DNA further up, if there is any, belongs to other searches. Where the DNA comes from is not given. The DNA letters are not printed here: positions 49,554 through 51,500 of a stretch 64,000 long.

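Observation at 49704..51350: GroEL-type chaperonin without an adjacent GroES, co-transcribed with a 126-aa unknown protein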

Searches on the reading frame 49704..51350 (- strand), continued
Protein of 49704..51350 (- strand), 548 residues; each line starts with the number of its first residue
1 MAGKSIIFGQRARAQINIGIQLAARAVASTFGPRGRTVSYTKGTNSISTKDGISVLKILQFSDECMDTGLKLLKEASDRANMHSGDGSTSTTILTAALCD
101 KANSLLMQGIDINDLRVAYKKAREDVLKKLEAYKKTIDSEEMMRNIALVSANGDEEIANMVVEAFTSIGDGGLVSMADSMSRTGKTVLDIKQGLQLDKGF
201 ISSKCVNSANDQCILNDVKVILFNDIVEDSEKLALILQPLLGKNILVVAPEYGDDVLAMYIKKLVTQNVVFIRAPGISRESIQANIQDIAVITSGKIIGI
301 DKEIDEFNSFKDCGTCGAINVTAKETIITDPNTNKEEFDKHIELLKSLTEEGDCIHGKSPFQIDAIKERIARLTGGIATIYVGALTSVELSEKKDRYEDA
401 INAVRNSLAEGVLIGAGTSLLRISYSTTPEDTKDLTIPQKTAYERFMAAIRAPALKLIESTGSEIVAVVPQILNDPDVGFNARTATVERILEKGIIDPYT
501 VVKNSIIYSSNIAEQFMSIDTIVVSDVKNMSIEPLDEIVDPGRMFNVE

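Call 50: get_annotated_region(hit=H43, flank=3000)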
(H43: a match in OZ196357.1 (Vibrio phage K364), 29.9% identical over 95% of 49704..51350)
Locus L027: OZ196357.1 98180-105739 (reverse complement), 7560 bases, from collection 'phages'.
description: Vibrio phage K364 genome assembly, chromosome: VPK364_1.
organism: Vibrio phage K364 (NCBI taxid 3105645)
taxonomy: Viruses
host: -; source: Seawater and oysters mix; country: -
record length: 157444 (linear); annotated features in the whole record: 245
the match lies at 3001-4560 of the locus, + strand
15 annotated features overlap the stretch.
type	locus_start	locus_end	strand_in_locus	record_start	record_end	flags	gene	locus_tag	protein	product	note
CDS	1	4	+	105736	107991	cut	-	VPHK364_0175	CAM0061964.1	ribonucleotide reductase large subunit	-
CDS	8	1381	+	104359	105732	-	-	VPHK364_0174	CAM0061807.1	ribonucleoside diphosphate reductase small subuni t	-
CDS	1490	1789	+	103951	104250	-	-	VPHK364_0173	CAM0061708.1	hypothetical protein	-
CDS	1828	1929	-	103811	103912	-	-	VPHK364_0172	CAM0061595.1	hypothetical protein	-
CDS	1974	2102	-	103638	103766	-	-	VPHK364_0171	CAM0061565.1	hypothetical protein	-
CDS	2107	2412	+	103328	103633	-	-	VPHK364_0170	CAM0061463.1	hypothetical protein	-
CDS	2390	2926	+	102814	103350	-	-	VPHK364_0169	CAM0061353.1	hypothetical protein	-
CDS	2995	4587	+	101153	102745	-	-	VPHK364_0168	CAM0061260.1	chaperonin groEL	-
CDS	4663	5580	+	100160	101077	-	-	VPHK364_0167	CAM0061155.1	hypothetical protein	-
CDS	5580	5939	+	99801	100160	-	-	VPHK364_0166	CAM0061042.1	hypothetical protein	-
CDS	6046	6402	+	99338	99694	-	-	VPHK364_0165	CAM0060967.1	hypothetical protein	-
CDS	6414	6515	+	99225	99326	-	-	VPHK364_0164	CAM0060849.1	hypothetical protein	-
CDS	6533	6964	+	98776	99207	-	-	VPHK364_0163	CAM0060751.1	hypothetical protein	-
CDS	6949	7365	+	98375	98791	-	-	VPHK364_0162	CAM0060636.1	hypothetical protein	-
CDS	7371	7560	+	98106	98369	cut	-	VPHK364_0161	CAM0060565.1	hypothetical protein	-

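Call 51: get_annotated_region(hit=H84, flank=3000)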
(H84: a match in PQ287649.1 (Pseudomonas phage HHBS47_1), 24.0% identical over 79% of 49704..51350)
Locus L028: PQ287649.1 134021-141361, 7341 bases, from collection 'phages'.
description: Pseudomonas phage HHBS47_1, complete genome.
organism: Pseudomonas phage HHBS47_1 (NCBI taxid 3390393)
taxonomy: Viruses
host: Pseudomonas aeruginosa BWKH47; source: sewage waters; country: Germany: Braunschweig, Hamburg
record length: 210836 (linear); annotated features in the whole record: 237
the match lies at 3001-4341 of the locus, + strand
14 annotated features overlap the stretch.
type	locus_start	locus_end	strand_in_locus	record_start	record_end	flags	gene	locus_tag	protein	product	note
CDS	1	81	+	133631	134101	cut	-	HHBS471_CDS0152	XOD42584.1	hypothetical protein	-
CDS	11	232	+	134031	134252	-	-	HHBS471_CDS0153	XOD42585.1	hypothetical protein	-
CDS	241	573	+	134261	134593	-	-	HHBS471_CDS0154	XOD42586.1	hypothetical protein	-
CDS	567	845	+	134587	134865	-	-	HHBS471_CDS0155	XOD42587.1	hypothetical protein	-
CDS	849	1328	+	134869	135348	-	-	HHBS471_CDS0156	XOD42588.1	hypothetical protein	-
CDS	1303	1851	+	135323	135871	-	-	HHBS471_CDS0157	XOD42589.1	hypothetical protein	-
CDS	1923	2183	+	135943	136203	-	-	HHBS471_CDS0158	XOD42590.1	hypothetical protein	-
CDS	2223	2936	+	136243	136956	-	-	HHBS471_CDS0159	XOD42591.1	hypothetical protein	-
CDS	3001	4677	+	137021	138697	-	-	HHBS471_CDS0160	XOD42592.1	chaperonin groEL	-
CDS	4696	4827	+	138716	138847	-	-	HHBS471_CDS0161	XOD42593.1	hypothetical protein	-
CDS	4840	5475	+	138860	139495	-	-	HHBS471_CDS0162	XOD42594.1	hypothetical protein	-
CDS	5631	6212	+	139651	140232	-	-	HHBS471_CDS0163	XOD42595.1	hypothetical protein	-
CDS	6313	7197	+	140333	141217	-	-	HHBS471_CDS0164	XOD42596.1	hypothetical protein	-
CDS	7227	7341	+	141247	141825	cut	-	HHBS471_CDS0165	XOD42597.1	hypothetical protein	-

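Call 52: get_annotated_region(hit=H86, flank=3000)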
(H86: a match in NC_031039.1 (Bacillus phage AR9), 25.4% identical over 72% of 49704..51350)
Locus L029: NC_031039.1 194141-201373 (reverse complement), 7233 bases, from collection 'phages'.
description: Bacillus phage AR9, complete genome.
organism: Bacillus phage AR9 (NCBI taxid 1815509)
taxonomy: Viruses; Duplodnaviria; Heunggongvirae; Uroviricota; Caudoviricetes; Takahashivirus; Takahashivirus PBS1
host: Bacillus subtilis subsp. subtilis 168; source: -; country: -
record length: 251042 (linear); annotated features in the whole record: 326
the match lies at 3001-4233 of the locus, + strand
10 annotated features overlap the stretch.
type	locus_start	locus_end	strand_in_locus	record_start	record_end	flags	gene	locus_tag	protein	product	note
CDS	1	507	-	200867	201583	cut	-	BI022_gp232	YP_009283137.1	endonuclease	-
CDS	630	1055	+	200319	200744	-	-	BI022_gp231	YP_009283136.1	base plate wedge subunit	-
CDS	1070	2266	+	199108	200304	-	-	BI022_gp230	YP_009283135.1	hypothetical protein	-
CDS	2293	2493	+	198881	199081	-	-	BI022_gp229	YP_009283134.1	hypothetical protein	-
CDS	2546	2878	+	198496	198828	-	-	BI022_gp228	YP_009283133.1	hypothetical protein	-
CDS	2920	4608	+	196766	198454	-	-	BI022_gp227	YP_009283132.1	chaperonin groEL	cd03344 - GroEL_like type I chaperonin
CDS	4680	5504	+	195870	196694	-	-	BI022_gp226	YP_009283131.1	hypothetical protein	-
regulatory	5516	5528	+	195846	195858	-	-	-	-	promoter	early promoter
CDS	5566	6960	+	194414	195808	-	-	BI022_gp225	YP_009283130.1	RNA polymerase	non-virion RNAP subunit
CDS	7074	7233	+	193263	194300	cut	-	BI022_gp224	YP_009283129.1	DNA primase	-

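Call 53: get_annotated_region(hit=H82, flank=3000)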
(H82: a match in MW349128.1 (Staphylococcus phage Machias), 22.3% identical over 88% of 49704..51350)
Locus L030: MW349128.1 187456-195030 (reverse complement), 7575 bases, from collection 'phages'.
description: Staphylococcus phage Machias, complete genome.
organism: Staphylococcus phage Machias (NCBI taxid 2797423)
taxonomy: Viruses; Duplodnaviria; Heunggongvirae; Uroviricota; Caudoviricetes
host: Staphylococcus aureus; source: swine barn environmental swab; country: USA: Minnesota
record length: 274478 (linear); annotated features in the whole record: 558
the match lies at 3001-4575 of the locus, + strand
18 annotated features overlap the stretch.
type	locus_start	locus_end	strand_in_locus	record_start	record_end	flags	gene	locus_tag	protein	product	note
CDS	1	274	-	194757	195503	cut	-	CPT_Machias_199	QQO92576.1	endonuclease fused to N-terminal Zn finger domain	-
regulatory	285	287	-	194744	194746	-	-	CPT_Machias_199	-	ribosome_binding_site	-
CDS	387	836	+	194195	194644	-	-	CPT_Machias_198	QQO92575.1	baseplate wedge subunit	base plate wedge subunit [Bacillus phage AR9]evalue 2e-17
regulatory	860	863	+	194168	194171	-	-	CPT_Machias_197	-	ribosome_binding_site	-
CDS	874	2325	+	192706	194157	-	-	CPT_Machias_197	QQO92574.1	hypothetical protein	-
CDS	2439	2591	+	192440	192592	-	-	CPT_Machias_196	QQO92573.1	hypothetical protein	-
regulatory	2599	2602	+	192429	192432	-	-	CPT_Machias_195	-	ribosome_binding_site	-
CDS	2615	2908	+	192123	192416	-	-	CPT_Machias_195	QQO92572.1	hypothetical protein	-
regulatory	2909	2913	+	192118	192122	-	-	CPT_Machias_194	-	ribosome_binding_site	-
CDS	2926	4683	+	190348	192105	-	-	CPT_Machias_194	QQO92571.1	molecular chaperone GroEL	-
regulatory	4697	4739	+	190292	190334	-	-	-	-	terminator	-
regulatory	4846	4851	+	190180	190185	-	-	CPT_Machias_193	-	ribosome_binding_site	-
CDS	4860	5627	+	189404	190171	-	-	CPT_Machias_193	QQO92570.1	hypothetical protein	-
regulatory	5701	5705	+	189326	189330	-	-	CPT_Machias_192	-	ribosome_binding_site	-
CDS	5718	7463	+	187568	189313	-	-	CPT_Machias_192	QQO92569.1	non-viral RNA polymerase specificity subunit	-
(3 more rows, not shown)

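Call 54: get_annotated_region(hit=H75, flank=3000)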
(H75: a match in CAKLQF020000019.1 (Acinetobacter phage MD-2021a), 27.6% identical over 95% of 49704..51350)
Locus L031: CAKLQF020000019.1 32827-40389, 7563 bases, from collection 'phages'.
description: Acinetobacter phage MD-2021a strain 5899STDY8049186 genome assembly, contig: ERS3583562SCcontig000019, whole genome shotgun sequence.
organism: Acinetobacter phage MD-2021a (NCBI taxid 2899278)
taxonomy: Viruses; Duplodnaviria; Heunggongvirae; Uroviricota; Caudoviricetes
host: -; source: not known; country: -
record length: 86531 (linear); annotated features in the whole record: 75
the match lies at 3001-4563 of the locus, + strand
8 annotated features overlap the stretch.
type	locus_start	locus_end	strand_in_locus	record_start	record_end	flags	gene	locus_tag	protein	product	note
CDS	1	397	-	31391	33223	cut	pckG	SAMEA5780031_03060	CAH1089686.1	Phosphoenolpyruvate carboxykinase [GTP]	-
CDS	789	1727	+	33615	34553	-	bmrU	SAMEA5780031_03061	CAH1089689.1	lipid kinase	-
CDS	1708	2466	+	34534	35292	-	-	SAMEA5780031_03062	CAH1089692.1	Uncharacterized protein conserved in bacteria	-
CDS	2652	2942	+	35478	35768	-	groS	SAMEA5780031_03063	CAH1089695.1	10 kDa chaperonin (Protein Cpn10) (groES protein)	-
CDS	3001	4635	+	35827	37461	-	groL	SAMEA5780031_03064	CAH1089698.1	chaperonin Cpn60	-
CDS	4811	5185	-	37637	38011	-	dgkA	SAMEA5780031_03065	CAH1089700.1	diacylglycerol kinase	-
CDS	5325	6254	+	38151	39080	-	ytnP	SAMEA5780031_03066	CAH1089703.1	hydroxyacylglutathione hydrolase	-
CDS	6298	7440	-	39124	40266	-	glpQ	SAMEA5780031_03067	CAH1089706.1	glycerophosphodiester phosphodiesterase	-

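Call 55: get_annotated_region(hit=H74, flank=3000)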
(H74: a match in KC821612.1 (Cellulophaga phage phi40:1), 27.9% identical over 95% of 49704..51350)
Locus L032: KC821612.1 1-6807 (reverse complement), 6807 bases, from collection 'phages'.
description: Cellulophaga phage phi40:1, complete genome.
organism: Cellulophaga phage phi40:1 (NCBI taxid 1327975)
taxonomy: Viruses; Duplodnaviria; Heunggongvirae; Uroviricota; Caudoviricetes; Pervagoviridae; Callevirus
host: Cellulophaga baltica NN015840; source: seawater; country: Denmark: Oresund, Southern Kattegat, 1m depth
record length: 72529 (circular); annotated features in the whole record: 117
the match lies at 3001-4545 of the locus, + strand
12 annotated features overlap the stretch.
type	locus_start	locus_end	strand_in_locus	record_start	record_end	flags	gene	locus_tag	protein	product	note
CDS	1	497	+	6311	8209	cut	-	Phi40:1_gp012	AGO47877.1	DNA polymerase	annotation based on sequence similarity to NCBI AFE86189, CDD COG0749, and Pfam PF00476.15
CDS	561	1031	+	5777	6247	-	-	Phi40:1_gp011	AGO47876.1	hypothetical protein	-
CDS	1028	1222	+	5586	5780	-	-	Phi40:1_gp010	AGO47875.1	hypothetical protein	-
CDS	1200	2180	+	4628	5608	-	-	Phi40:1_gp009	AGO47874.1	exonuclease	annotation based on sequence similarity to NCBI CCA83274, CDD cl10012, and Pfam PF13482.1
CDS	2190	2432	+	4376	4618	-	-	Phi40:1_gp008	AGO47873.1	hypothetical protein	-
CDS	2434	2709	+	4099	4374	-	-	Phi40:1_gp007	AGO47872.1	chaperonin Cpn10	annotation based on sequence similarity to CDD pfam00166 and Pfam PF00166.16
CDS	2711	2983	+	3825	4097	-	-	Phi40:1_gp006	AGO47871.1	hypothetical protein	-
CDS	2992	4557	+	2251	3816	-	-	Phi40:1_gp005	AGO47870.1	chaperonin GroEL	annotation based on sequence similarity to NCBI YP_004844224, CDD cl02777, and Pfam PF00118.19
CDS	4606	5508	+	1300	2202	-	-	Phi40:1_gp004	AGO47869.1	exonuclease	annotation based on sequence similarity to NCBI ZP_08820154, CDD cl10012, and Pfam PF13482.1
CDS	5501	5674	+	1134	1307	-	-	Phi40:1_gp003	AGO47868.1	hypothetical protein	-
CDS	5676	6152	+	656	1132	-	-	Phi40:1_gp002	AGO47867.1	hypothetical protein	-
CDS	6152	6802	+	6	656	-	-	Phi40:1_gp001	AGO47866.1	hypothetical protein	-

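Call 56: get_annotated_region(hit=H99, flank=4000)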
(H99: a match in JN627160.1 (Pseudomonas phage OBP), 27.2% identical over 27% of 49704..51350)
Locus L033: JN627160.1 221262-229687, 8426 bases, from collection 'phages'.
description: Pseudomonas phage OBP, complete genome.
organism: Pseudomonas phage OBP (NCBI taxid 1124849)
taxonomy: Viruses; Duplodnaviria; Heunggongvirae; Uroviricota; Caudoviricetes; Petsuvirus
host: Pseudomonas fluorescens Pf1.1; source: compost sample; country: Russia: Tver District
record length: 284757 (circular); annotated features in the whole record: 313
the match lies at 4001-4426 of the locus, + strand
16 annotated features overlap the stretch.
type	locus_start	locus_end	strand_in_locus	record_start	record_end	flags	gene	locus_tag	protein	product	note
CDS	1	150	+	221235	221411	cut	-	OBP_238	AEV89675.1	hypothetical protein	-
CDS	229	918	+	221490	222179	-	-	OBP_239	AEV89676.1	hypothetical protein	-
CDS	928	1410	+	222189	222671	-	-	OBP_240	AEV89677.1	putative acetyl transferase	-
CDS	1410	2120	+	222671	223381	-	-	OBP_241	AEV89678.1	putative dihydrofolate reductase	-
CDS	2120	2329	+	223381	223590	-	-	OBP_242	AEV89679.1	hypothetical protein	-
CDS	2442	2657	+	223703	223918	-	-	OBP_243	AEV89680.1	hypothetical protein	-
CDS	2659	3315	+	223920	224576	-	-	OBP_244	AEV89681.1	putative ATP-dependent Clp protease subunit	-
CDS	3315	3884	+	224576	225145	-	-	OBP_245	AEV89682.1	hypothetical protein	-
CDS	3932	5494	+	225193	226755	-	-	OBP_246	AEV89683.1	putative chaperonin GroEL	-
CDS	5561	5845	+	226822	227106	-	-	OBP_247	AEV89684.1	hypothetical protein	-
CDS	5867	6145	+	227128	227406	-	-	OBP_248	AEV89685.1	hypothetical protein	-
CDS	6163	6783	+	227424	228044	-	-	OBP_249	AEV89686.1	putative thymidine kinase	-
CDS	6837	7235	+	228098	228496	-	-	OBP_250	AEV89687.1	hypothetical protein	-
CDS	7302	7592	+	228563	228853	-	-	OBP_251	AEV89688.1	hypothetical protein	-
CDS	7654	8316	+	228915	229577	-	-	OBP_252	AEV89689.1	hypothetical protein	-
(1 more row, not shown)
